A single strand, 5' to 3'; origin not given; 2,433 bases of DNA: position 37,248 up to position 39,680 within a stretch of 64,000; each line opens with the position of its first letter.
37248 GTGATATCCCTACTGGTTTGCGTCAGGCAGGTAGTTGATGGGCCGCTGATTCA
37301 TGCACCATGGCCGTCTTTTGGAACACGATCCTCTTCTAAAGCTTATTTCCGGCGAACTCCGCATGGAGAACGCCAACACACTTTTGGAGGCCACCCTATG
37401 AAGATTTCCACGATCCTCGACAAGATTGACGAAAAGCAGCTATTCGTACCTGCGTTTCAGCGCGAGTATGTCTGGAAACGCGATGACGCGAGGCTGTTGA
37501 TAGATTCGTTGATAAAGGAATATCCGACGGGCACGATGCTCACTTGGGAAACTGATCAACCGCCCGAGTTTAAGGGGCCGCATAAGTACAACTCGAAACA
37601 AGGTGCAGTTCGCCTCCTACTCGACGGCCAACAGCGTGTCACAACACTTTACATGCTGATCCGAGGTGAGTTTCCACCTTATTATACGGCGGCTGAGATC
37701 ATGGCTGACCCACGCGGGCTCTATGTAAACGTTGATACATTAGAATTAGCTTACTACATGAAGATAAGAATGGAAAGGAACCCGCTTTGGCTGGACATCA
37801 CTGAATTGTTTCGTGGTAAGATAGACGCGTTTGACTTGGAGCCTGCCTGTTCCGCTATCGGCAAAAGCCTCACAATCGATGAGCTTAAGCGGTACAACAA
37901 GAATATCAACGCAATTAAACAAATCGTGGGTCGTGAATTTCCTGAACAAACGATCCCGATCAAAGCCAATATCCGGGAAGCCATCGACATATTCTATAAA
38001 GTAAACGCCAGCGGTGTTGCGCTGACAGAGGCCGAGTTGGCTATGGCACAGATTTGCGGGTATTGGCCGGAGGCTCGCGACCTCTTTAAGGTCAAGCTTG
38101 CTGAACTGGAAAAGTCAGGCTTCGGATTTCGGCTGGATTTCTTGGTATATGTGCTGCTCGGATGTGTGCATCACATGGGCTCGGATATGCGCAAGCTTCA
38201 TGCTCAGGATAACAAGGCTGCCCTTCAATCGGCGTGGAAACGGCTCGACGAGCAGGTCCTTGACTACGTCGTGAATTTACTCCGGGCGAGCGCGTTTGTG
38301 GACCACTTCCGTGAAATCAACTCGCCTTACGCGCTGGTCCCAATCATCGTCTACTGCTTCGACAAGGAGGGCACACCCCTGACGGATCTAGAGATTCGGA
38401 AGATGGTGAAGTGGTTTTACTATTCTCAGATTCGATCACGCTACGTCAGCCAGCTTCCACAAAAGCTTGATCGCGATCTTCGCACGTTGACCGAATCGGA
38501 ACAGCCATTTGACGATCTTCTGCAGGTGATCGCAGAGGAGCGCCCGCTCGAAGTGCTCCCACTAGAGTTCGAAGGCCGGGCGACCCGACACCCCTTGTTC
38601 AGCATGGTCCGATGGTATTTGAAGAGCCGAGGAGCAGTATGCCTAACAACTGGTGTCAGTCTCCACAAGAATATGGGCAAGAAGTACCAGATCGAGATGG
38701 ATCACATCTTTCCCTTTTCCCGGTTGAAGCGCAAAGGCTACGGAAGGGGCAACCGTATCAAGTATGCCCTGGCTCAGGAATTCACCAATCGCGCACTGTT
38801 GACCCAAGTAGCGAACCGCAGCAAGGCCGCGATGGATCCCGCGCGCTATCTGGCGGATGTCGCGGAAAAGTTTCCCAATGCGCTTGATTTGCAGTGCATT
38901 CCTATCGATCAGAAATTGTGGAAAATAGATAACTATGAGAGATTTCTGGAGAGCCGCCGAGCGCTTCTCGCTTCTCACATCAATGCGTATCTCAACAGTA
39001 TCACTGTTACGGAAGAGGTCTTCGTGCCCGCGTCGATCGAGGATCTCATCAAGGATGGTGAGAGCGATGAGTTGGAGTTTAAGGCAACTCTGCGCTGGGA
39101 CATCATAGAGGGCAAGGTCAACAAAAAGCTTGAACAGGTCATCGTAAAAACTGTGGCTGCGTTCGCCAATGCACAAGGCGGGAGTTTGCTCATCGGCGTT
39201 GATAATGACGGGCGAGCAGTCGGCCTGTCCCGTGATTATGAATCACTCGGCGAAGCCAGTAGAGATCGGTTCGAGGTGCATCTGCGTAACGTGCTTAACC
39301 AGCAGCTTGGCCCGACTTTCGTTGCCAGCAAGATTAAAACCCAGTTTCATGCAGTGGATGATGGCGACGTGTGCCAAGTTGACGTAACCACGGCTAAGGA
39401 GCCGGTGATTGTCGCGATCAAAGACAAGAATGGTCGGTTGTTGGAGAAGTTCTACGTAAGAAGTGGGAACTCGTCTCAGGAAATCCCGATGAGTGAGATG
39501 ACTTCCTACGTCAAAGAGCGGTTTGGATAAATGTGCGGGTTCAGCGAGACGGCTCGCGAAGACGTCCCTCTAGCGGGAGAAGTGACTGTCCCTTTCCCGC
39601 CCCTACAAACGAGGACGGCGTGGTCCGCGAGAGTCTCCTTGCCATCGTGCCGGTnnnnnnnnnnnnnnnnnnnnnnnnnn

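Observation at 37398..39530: GmrSD (DUF262+DUF1524) fused to a C-terminal AlbA_2/Schlafen-like domain in a low-GC cassette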

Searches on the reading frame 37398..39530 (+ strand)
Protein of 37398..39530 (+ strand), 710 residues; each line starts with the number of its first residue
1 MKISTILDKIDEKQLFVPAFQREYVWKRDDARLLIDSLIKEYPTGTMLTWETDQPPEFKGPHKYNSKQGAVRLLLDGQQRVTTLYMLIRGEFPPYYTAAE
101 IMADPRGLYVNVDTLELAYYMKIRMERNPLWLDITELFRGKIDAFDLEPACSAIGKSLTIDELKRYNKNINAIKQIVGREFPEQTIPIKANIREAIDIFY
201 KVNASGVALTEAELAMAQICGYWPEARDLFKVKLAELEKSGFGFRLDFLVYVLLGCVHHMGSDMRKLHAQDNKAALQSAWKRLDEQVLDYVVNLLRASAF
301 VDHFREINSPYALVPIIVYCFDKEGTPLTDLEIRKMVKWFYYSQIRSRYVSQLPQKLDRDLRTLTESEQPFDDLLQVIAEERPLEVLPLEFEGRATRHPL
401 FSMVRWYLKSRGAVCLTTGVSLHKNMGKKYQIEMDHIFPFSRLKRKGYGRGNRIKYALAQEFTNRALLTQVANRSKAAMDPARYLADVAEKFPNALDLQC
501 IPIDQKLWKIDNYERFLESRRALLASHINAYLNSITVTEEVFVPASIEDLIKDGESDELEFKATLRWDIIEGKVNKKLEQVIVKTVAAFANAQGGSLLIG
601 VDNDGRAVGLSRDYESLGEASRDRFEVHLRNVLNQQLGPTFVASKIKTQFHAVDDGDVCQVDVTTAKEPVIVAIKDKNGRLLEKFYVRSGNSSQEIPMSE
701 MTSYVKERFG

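Call 3: search_protein_families(library=pfam, proteins=[window:37398-39527:+], max_evalue=0.1)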
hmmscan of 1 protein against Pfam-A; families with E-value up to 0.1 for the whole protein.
window:37398-39527:+ (710 aa): 3 families
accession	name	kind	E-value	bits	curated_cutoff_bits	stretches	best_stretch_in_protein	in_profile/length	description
PF03235.19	GmrSD_N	-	2.1e-29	103.5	33.2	1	3-219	1-198/199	GmrSD restriction endonuclease, N-terminal domain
PF04326.19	SLFN_AlbA_2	-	1.5e-17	64.7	25.3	1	555-696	1-117/118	Schlafen, AlbA_2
PF13395.12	HNH_4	-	0.062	13.7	22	0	415-444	1-30/54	HNH endonuclease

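Call 4: search_protein_families(library=padloc, proteins=[window:37398-39527:+], max_evalue=0.01)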
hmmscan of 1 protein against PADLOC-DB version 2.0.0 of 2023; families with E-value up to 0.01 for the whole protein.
window:37398-39527:+ (710 aa): 23 families
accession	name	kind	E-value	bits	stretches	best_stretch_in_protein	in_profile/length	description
PDLC04151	HEC-05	-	6.1e-45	152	1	2-534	27-595/600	-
PDLC04150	HEC-05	-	3.7e-24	83.5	2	2-92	9-116/583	-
PDLC04709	PDC-M55C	-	1.5e-22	78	2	3-88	17-107/554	-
PDLC04152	HEC-05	-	2.8e-13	47.3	2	189-487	232-515/566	-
PDLC04153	HEC-05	-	9.5e-11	38.6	1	6-52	12-58/621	-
PDLC03877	NsnA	-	9.6e-09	33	1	1-217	51-198/385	-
PDLC02693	Orf5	-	1.3e-07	29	1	12-88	6-80/543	Orf5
PDLC04155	HEC-06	-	1.6e-06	24.9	1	5-88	11-87/562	-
PDLC04027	PD-T4-2_A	-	2.1e-06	25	1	12-47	49-85/363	-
PDLC02686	Orf5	-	3.4e-06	23.8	1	11-88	17-93/566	Orf5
PDLC04157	HEC-06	-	5.3e-06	23.3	1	2-88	10-89/558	-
PDLC02695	Orf5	-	6.7e-06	22.8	1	11-88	16-95/601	Orf5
PDLC02701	Orf5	-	2.2e-05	21.2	1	15-88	20-96/596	Orf5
PDLC04154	HEC-06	-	3.1e-05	20.8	1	12-88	21-89/569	-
PDLC02792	SspE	-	3.2e-05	20.5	1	14-88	23-107/771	SspE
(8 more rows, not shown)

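Call 5: search_protein_families(library=ncbifam, proteins=[window:37398-39527:+], max_evalue=0.1)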
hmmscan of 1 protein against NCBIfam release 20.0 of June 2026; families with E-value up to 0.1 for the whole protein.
window:37398-39527:+ (710 aa): 0 families

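Call 11: find_homologous_proteins(query=window:37398-39527:+, max_evalue=0.00001)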
Query window:37398-39527:+ (710 aa): 2431 proteins with E <= 0.00001 among 8000 candidates; the best 120 are listed.
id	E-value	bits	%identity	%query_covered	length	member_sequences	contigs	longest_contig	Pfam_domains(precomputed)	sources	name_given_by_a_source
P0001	0.0e+0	1615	100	100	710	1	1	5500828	PF04326.20,PF03235.20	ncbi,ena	-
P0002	0.0e+0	1559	96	100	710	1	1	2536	PF04326.20,PF03235.20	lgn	-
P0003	0.0e+0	1505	93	100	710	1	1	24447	PF04326.20,PF03235.20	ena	-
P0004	0.0e+0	1490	92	100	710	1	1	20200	PF04326.20,PF03235.20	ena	-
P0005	0.0e+0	1484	92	100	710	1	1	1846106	PF04326.20,PF03235.20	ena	-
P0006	0.0e+0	1470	90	100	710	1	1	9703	PF04326.20,PF03235.20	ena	-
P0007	0.0e+0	1448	89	100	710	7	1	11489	PF04326.20,PF03235.20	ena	-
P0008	0.0e+0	1444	89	100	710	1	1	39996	PF04326.20,PF03235.20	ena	-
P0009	0.0e+0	1433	88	100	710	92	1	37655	PF04326.20,PF03235.20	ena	-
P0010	0.0e+0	1433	88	100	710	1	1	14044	PF04326.20,PF03235.20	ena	-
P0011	0.0e+0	1432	88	100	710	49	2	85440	PF04326.20,PF03235.20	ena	-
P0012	0.0e+0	1425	88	100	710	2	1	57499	PF04326.20,PF03235.20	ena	-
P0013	0.0e+0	1418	88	100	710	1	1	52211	PF04326.20,PF03235.20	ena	-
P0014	0.0e+0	1418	88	100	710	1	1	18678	PF04326.20,PF03235.20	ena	-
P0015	0.0e+0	1411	87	100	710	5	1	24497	PF04326.20,PF03235.20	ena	-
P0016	0.0e+0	1405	87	100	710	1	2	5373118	PF04326.20,PF03235.20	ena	-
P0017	0.0e+0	1377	86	100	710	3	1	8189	PF04326.20,PF03235.20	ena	-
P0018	0.0e+0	1373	85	100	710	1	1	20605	PF04326.20,PF03235.20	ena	-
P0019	0.0e+0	1364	84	100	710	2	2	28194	PF04326.20,PF03235.20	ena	-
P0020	0.0e+0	1363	85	100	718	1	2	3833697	PF04326.20,PF03235.20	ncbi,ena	-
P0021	0.0e+0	1356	84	100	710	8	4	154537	PF04326.20,PF03235.20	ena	-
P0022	0.0e+0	1355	84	100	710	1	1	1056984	PF04326.20,PF03235.20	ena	-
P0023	0.0e+0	1285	78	100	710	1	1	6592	PF04326.20,PF03235.20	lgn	-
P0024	0.0e+0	1282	78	100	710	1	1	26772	PF04326.20,PF03235.20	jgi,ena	jgi:hypothetical protein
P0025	0.0e+0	1282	90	87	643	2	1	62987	PF04326.20,PF03235.20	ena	-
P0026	0.0e+0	1277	78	100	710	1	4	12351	PF04326.20,PF03235.20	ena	-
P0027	0.0e+0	1277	77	100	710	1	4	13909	PF04326.20,PF03235.20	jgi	jgi:hypothetical protein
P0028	0.0e+0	1274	77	100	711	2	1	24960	PF04326.20,PF03235.20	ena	-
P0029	0.0e+0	1270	77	100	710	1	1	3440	PF04326.20,PF03235.20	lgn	-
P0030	0.0e+0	1265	76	100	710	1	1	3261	PF04326.20,PF03235.20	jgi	jgi:hypothetical protein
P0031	0.0e+0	1264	76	100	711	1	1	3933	PF04326.20,PF03235.20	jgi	jgi:hypothetical protein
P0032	0.0e+0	1263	76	100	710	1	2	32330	PF04326.20,PF03235.20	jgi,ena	jgi:hypothetical protein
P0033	0.0e+0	1250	76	100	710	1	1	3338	PF04326.20,PF03235.20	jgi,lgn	jgi:hypothetical protein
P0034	0.0e+0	1248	75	100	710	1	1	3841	PF04326.20,PF03235.20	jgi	jgi:hypothetical protein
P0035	0.0e+0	1246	77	100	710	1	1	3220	PF04326.20,PF03235.20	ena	-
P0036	0.0e+0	1245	75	100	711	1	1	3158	PF04326.20,PF03235.20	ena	-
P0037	0.0e+0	1245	75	100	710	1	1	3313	PF04326.20,PF03235.20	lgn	-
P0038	0.0e+0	1243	75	100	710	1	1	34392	PF04326.20,PF03235.20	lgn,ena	-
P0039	0.0e+0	1241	75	100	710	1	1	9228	PF04326.20,PF03235.20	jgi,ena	-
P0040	0.0e+0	1240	75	100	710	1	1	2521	PF04326.20,PF03235.20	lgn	-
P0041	0.0e+0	1239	75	100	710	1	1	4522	PF04326.20,PF03235.20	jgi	jgi:hypothetical protein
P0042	0.0e+0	1239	75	100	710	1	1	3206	PF04326.20,PF03235.20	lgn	-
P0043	0.0e+0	1238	74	100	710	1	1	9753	PF04326.20,PF03235.20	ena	-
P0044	0.0e+0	1233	75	100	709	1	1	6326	PF04326.20,PF03235.20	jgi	jgi:hypothetical protein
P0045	0.0e+0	1233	75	100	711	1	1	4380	PF04326.20,PF03235.20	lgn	-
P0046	0.0e+0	1224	74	100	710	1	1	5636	PF04326.20,PF03235.20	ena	-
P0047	0.0e+0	1223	74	100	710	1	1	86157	PF04326.20,PF03235.20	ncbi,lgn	-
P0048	0.0e+0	1223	73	100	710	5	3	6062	PF04326.20,PF03235.20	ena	-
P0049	0.0e+0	1222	73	100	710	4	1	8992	PF04326.20,PF03235.20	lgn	-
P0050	0.0e+0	1219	73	100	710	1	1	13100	PF04326.20,PF03235.20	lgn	-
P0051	0.0e+0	1218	72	100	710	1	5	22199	PF04326.20,PF03235.20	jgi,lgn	jgi:hypothetical protein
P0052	0.0e+0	1217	73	100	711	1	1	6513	PF04326.20,PF03235.20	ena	-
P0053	0.0e+0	1216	74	100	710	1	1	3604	PF04326.20,PF03235.20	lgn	-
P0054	0.0e+0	1215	73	100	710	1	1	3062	PF04326.20,PF03235.20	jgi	jgi:hypothetical protein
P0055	0.0e+0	1214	73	100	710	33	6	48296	PF04326.20,PF03235.20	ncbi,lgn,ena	ncbi:GmrSD restriction endonuclease domain-containing protein [Nitrospira sp. CMX1]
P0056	0.0e+0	1214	73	100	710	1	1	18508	PF04326.20,PF03235.20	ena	-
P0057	0.0e+0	1211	73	100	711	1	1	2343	PF04326.20,PF03235.20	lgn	-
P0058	0.0e+0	1210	73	100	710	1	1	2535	PF04326.20,PF03235.20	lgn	-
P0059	0.0e+0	1210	72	99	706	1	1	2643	PF04326.20,PF03235.20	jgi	jgi:hypothetical protein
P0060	0.0e+0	1210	73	100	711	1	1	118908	PF04326.20,PF03235.20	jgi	jgi:hypothetical protein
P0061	0.0e+0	1209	73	100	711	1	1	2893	PF04326.20,PF03235.20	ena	-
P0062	0.0e+0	1209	73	100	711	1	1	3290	PF04326.20,PF03235.20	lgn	-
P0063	0.0e+0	1208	72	100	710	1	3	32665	PF04326.20,PF03235.20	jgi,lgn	jgi:hypothetical protein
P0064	0.0e+0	1208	73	100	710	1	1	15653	PF04326.20,PF03235.20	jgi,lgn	-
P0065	0.0e+0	1206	73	100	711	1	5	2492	PF04326.20,PF03235.20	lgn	-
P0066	0.0e+0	1204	73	100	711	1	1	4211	PF04326.20,PF03235.20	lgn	-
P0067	0.0e+0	1204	73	100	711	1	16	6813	PF04326.20,PF03235.20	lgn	-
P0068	0.0e+0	1203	72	100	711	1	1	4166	PF04326.20,PF03235.20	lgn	-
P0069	0.0e+0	1203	73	100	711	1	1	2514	PF04326.20,PF03235.20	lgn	-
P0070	0.0e+0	1202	73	100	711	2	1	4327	PF04326.20,PF03235.20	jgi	-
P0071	0.0e+0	1202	73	100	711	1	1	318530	PF04326.20,PF03235.20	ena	-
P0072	0.0e+0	1202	73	100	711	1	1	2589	PF04326.20,PF03235.20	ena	-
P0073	0.0e+0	1199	72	100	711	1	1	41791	PF04326.20,PF03235.20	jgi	jgi:hypothetical protein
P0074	0.0e+0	1199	72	100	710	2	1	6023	PF04326.20,PF03235.20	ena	-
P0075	0.0e+0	1199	72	100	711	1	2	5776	PF04326.20,PF03235.20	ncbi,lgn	-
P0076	0.0e+0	1199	72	100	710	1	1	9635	PF04326.20,PF03235.20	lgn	-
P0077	0.0e+0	1197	72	100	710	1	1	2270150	PF04326.20,PF03235.20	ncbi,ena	-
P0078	0.0e+0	1196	73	100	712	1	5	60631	PF04326.20,PF03235.20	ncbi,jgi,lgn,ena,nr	ncbi:MAG: DUF262 domain-containing protein [Chthoniobacterales bacterium]|nr:DUF262 domain-containin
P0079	0.0e+0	1196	72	100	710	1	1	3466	PF04326.20,PF03235.20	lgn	-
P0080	0.0e+0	1195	72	100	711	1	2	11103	PF04326.20,PF03235.20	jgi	jgi:hypothetical protein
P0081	0.0e+0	1194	72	100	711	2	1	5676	PF04326.20,PF03235.20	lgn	-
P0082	0.0e+0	1194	71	100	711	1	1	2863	PF04326.20,PF03235.20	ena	-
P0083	0.0e+0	1194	71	100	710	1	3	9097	PF04326.20,PF03235.20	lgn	-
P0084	0.0e+0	1193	72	100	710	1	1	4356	PF04326.20,PF03235.20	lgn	-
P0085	0.0e+0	1193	73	100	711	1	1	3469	PF04326.20,PF03235.20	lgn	-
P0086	0.0e+0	1192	71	100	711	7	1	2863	PF04326.20,PF03235.20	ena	-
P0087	0.0e+0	1192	72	100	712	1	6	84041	PF04326.20,PF03235.20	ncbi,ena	-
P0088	0.0e+0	1191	71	100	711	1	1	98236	PF04326.20,PF03235.20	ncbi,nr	ncbi:MAG: hypothetical protein C0392_00985 [Syntrophus sp. (in: bacteria)]|nr:hypothetical protein [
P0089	0.0e+0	1191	72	100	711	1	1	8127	PF04326.20,PF03235.20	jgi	-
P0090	0.0e+0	1191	72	100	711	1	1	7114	PF04326.20,PF03235.20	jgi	-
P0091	0.0e+0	1190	72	100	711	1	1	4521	PF04326.20,PF03235.20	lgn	-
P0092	0.0e+0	1190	71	100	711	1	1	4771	PF04326.20,PF03235.20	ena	-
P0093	0.0e+0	1189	72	100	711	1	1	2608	PF04326.20,PF03235.20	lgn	-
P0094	0.0e+0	1189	72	100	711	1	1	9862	PF04326.20,PF03235.20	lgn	-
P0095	0.0e+0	1189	72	100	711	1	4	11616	PF04326.20,PF03235.20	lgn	-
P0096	0.0e+0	1189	72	100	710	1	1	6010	PF04326.20,PF03235.20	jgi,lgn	jgi:hypothetical protein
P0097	0.0e+0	1188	72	100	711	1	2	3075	PF04326.20,PF03235.20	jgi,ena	-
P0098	0.0e+0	1188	72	100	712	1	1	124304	PF04326.20,PF03235.20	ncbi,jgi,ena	jgi:hypothetical protein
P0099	0.0e+0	1188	73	100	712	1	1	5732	PF04326.20,PF03235.20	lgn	-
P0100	0.0e+0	1188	72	100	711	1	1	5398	PF04326.20,PF03235.20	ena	-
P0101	0.0e+0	1188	72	100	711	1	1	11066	PF04326.20,PF03235.20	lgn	-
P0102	0.0e+0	1187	71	100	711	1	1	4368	PF04326.20,PF03235.20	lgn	-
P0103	0.0e+0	1187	71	100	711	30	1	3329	PF04326.20,PF03235.20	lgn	-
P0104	0.0e+0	1187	72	100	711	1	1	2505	PF04326.20,PF03235.20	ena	-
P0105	0.0e+0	1186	72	100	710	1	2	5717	PF04326.20,PF03235.20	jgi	jgi:hypothetical protein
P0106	0.0e+0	1186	71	100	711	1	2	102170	PF04326.20,PF03235.20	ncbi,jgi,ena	-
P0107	0.0e+0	1186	72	100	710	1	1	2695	PF04326.20,PF03235.20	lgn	-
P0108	0.0e+0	1186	72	100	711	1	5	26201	PF04326.20,PF03235.20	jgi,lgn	jgi:hypothetical protein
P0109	0.0e+0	1186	72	100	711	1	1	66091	PF04326.20,PF03235.20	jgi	jgi:hypothetical protein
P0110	0.0e+0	1186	72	100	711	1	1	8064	PF04326.20,PF03235.20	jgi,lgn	-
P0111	0.0e+0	1185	72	100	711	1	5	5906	PF04326.20,PF03235.20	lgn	-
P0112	0.0e+0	1185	72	100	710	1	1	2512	PF04326.20,PF03235.20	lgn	-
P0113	0.0e+0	1185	71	100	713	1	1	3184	PF04326.20,PF03235.20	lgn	-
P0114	0.0e+0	1185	72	100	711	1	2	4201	PF04326.20,PF03235.20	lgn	-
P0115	0.0e+0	1184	72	100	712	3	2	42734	PF04326.20,PF03235.20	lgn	-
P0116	0.0e+0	1184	72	100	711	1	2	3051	PF04326.20,PF03235.20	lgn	-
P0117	0.0e+0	1184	72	100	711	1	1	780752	PF04326.20,PF03235.20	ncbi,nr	ncbi:MAG: DUF262 domain-containing protein [Flavobacteriales bacterium]|nr:DUF262 domain-containing 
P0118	0.0e+0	1184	72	100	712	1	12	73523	PF04326.20,PF03235.20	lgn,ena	-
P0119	0.0e+0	1184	71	100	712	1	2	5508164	PF04326.20,PF03235.20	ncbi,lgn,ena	-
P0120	0.0e+0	1183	72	100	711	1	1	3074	PF04326.20,PF03235.20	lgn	-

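Call 13: search_solved_structures(query=window:37398-39527:+, max_evalue=1, show_alignments=3)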
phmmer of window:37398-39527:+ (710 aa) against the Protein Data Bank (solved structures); distinct sequences matched with E-value up to 1: 15.
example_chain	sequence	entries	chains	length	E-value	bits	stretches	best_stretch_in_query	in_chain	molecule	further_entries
7p9k_A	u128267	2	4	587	2.8e-13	52.4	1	3-324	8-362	DUF262 domain-containing protein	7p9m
5yd0_A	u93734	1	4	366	0.02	16.5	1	573-613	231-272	Schlafen 8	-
7lrc_A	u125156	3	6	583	0.038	15.6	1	573-623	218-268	Schlafen family member 12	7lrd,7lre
1zmz_A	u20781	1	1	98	0.041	15.5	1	181-246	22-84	Centrin-2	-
9d2f_S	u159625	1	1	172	0.049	15.2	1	181-252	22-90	Centrin-2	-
7eg0_B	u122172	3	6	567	0.066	14.8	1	574-623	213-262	Schlafen family member 12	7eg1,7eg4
9fqr_Pk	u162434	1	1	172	0.067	14.8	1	181-252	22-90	Centrin-2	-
28js_K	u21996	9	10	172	0.081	14.5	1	181-250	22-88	Centrin-2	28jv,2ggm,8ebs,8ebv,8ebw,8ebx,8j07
5d43_A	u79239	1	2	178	0.15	13.6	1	171-248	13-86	Centrin-1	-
2ami_A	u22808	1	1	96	0.21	13.1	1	188-251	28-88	Caltractin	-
9nyy_A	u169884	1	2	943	0.23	13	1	571-608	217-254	Protein SLFN14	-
3myb_A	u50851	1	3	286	0.27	12.8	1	411-484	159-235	Enoyl-CoA hydratase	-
9jn9_A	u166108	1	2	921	0.36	12.4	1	572-608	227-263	Protein SLFN14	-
9jr9_A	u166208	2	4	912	0.38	12.3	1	573-608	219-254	Protein SLFN14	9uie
7fex_A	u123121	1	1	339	0.42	12.2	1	555-611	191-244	SLFN11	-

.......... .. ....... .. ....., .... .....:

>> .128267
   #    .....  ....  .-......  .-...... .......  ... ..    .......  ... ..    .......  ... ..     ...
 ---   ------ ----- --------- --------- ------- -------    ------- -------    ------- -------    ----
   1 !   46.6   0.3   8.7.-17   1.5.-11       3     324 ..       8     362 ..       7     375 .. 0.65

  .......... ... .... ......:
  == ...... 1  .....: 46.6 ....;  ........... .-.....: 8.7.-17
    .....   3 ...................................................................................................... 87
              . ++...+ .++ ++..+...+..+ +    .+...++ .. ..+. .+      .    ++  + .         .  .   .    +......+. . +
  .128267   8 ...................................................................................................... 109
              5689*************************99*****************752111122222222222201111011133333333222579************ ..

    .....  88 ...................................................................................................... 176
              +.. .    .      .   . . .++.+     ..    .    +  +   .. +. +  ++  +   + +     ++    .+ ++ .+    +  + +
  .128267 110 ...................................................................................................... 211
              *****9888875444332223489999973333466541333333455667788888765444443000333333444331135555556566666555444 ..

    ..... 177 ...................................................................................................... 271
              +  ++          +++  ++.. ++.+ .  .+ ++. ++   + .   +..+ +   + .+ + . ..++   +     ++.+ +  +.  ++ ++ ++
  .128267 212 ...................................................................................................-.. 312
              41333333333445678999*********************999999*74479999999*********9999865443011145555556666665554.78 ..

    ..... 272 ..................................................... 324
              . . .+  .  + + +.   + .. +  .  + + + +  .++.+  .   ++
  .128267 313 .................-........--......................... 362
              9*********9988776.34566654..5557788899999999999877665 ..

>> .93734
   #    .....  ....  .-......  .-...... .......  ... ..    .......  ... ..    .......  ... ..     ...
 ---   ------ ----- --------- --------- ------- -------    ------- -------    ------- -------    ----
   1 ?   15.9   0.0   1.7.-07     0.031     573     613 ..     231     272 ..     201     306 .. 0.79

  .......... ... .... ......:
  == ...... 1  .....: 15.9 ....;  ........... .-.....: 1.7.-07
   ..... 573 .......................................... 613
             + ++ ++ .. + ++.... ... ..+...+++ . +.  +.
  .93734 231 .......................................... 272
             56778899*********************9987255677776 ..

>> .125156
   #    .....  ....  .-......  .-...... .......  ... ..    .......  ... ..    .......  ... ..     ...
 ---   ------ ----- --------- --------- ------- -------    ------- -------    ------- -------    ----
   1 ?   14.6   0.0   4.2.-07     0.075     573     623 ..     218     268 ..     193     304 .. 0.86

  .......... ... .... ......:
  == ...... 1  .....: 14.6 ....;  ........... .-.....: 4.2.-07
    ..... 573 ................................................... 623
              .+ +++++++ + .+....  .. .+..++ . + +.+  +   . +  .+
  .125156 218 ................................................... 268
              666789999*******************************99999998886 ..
